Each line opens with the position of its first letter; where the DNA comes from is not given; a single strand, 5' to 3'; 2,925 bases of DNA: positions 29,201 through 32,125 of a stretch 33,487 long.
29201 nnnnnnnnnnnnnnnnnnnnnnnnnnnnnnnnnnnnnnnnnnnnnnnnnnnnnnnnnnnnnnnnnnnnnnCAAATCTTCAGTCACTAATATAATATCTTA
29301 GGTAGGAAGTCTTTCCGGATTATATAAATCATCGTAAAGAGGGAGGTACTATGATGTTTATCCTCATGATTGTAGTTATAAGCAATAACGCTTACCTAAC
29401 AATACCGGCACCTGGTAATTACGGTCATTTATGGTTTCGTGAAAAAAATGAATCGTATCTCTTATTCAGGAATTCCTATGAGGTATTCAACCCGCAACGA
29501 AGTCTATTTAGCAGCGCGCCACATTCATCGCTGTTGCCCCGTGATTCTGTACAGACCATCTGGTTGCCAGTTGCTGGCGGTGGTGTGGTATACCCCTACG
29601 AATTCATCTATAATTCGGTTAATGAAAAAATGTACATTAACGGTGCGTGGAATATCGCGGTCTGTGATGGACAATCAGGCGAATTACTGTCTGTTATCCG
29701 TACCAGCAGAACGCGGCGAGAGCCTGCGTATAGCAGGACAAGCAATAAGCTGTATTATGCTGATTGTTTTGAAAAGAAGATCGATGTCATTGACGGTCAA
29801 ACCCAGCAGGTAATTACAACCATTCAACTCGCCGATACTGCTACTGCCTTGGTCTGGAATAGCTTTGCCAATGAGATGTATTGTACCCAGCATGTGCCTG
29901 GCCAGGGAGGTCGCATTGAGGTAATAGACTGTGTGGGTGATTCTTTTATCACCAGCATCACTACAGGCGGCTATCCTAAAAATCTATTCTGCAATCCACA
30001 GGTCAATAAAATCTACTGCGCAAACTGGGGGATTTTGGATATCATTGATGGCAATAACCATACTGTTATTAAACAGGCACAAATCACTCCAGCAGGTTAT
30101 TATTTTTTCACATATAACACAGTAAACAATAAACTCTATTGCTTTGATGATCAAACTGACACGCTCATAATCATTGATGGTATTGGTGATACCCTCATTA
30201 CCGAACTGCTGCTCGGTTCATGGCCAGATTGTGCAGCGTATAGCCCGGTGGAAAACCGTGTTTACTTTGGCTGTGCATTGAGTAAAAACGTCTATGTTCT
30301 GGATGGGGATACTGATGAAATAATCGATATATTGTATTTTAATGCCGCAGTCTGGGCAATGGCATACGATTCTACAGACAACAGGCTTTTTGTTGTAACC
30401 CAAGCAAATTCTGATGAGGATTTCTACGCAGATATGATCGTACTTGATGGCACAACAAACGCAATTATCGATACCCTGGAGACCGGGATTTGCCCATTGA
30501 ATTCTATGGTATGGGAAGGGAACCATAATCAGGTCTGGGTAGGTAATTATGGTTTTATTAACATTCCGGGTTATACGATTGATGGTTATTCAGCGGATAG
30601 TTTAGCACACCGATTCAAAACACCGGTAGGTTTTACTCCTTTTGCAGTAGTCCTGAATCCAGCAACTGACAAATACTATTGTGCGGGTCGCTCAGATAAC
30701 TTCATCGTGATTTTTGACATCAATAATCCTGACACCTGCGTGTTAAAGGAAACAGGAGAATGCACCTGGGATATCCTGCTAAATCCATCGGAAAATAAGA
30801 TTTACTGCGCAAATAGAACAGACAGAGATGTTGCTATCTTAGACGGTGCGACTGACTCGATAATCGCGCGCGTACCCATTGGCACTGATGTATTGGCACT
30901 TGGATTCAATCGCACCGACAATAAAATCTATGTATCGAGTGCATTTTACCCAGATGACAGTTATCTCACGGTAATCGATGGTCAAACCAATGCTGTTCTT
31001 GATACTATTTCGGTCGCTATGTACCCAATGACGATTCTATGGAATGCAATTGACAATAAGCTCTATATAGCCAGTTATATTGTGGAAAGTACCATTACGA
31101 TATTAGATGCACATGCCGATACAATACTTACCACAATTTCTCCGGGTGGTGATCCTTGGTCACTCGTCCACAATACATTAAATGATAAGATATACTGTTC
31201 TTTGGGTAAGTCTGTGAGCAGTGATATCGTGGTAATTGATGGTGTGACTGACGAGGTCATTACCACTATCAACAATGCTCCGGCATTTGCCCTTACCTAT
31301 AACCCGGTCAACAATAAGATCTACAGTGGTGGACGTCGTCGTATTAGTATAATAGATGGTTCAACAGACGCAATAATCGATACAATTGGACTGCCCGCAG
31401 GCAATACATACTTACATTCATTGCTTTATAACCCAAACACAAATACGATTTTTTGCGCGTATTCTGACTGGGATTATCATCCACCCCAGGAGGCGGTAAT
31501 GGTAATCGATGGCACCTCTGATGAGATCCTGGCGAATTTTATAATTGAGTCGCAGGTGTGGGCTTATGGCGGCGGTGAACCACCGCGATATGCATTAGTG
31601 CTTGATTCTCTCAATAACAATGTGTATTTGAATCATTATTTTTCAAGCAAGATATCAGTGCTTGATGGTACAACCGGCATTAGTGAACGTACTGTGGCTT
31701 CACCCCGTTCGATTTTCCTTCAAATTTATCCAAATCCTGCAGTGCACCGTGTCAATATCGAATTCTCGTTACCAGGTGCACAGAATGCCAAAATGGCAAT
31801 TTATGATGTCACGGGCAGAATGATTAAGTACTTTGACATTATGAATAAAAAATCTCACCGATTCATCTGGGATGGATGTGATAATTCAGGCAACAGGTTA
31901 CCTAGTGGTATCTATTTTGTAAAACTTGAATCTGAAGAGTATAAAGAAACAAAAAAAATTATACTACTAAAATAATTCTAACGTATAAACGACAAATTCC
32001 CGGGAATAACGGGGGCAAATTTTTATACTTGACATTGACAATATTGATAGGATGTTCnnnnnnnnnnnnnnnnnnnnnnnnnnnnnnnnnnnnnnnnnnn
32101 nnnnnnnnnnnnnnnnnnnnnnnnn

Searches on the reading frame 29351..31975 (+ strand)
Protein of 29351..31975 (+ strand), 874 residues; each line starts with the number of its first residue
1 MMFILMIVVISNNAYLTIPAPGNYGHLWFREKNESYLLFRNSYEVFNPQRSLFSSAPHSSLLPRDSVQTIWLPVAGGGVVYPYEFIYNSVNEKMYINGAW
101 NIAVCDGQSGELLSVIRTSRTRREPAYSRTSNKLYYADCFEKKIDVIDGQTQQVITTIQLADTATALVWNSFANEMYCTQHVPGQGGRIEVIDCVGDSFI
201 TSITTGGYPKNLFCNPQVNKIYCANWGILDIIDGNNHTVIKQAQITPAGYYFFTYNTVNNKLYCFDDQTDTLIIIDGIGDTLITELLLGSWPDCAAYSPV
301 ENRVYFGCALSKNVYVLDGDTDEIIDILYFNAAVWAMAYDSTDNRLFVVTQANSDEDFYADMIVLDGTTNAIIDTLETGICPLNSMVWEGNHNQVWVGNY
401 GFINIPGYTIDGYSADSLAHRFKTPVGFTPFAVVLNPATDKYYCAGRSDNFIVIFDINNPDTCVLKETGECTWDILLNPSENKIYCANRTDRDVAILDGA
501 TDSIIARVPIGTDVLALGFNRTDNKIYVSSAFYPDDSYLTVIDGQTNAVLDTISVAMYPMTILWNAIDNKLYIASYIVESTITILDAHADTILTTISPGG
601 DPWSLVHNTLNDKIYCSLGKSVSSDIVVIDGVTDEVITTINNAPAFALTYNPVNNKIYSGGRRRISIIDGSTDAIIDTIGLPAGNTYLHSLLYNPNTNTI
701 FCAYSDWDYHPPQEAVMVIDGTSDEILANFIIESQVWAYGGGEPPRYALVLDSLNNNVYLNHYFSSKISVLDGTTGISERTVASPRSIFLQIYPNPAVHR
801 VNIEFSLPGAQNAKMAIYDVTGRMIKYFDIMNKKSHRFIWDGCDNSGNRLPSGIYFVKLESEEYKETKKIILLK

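Call 6: search_protein_families(library=pfam, proteins=[window:29351-31975:+])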
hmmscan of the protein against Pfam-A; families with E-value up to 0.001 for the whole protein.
window:29351-31975:+ (874 aa): 5 families
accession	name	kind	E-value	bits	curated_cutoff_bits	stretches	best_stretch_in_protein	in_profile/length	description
PF18962.6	Por_Secre_tail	-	3.1e-13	50.3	27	1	792-871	1-74/75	Secretion system C-terminal sorting domain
PF13860.13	FlgD_ig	-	1.1e-09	38.6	27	1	801-862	12-76/79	FlgD Ig-like domain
PF25174.1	Beta-prop_THOC3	-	1.5e-09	37.7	305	1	433-655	52-267/272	THOC3 beta-propeller domain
PF24807.1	WD40_CDC20-Fz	-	9.4e-06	25.6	200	0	307-532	24-242/292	CDC20/Fizzy WD40 domain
PF13585.12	CHU_C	-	0.00025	21.5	27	0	810-869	26-81/86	CHU_C Type IX secretion signal domain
